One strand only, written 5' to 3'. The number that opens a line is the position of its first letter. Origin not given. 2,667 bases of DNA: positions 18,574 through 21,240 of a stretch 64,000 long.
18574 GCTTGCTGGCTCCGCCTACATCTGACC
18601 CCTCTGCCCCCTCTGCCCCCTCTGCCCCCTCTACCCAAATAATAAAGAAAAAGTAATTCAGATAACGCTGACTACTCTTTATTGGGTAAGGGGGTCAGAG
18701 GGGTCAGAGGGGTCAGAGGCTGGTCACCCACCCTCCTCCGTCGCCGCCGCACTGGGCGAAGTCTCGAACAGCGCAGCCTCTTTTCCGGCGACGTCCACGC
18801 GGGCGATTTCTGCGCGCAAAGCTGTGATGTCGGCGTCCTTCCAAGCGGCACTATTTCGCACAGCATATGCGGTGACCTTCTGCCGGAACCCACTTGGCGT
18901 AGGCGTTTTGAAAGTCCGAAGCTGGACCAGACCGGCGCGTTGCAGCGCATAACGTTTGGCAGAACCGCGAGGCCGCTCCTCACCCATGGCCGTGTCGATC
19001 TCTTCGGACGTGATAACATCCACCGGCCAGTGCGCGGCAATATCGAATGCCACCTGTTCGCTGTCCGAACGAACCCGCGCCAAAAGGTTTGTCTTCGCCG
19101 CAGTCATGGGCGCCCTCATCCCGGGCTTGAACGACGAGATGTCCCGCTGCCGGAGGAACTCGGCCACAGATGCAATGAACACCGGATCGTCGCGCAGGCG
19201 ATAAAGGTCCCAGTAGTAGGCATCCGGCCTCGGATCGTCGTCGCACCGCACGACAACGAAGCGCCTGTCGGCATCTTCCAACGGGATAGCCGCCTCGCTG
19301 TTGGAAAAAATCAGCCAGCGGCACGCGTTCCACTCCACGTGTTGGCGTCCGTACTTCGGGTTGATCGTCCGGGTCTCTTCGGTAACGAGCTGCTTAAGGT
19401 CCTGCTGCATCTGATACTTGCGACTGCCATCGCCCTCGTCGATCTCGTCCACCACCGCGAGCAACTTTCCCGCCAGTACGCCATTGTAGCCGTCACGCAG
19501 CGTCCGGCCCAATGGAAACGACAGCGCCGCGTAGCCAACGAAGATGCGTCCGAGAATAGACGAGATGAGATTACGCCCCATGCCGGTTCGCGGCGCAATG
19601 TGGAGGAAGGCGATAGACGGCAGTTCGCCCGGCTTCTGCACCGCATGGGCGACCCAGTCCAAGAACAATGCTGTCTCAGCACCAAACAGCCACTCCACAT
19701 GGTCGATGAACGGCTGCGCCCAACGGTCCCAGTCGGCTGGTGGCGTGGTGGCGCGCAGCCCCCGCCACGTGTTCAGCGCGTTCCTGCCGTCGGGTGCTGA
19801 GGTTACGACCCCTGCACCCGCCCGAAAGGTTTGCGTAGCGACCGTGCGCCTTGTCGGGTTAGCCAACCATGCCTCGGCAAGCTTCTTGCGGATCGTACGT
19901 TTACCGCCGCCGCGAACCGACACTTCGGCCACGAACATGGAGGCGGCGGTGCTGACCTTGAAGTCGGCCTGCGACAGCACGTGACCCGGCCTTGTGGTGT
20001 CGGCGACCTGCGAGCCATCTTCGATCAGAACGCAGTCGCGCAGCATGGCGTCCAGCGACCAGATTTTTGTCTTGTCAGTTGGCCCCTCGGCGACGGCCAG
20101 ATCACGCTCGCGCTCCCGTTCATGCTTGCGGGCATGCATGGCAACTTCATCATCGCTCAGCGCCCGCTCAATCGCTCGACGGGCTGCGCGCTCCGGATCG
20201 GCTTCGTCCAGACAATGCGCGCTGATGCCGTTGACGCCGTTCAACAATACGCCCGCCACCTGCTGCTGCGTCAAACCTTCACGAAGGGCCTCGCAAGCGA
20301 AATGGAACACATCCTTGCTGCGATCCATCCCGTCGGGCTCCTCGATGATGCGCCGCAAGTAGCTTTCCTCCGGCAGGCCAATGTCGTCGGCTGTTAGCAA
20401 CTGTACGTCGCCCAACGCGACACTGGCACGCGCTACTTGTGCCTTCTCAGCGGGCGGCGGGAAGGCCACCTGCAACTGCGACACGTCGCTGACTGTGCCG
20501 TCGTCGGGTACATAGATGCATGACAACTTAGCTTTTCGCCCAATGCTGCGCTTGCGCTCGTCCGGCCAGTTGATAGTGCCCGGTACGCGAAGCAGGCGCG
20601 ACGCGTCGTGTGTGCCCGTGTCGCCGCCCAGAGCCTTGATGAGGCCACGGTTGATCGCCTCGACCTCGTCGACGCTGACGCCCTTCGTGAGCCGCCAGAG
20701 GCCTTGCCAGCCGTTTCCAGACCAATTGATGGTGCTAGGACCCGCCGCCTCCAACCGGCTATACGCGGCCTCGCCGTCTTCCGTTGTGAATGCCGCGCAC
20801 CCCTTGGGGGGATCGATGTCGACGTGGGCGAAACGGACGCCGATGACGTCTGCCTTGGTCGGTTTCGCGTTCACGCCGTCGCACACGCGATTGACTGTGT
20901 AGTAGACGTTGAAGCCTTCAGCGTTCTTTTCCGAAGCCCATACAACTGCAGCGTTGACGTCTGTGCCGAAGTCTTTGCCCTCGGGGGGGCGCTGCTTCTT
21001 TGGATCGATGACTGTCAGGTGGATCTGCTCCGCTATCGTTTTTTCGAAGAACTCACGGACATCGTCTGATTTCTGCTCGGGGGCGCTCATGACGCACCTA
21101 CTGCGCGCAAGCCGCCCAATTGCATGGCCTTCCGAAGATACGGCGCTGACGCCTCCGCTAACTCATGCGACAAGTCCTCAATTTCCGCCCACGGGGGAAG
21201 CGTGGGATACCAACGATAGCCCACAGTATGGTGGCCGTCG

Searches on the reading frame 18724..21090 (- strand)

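Call 4: search_protein_families(library=pfam, proteins=[window:18724-21090:-])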
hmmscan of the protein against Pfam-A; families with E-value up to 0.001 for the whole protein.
window:18724-21090:- (788 aa): 1 family
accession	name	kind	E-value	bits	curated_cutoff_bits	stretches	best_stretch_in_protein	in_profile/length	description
PF19263.5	DUF5906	-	2.3e-15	57.6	27.6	1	502-610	6-114/114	Family of unknown function (DUF5906)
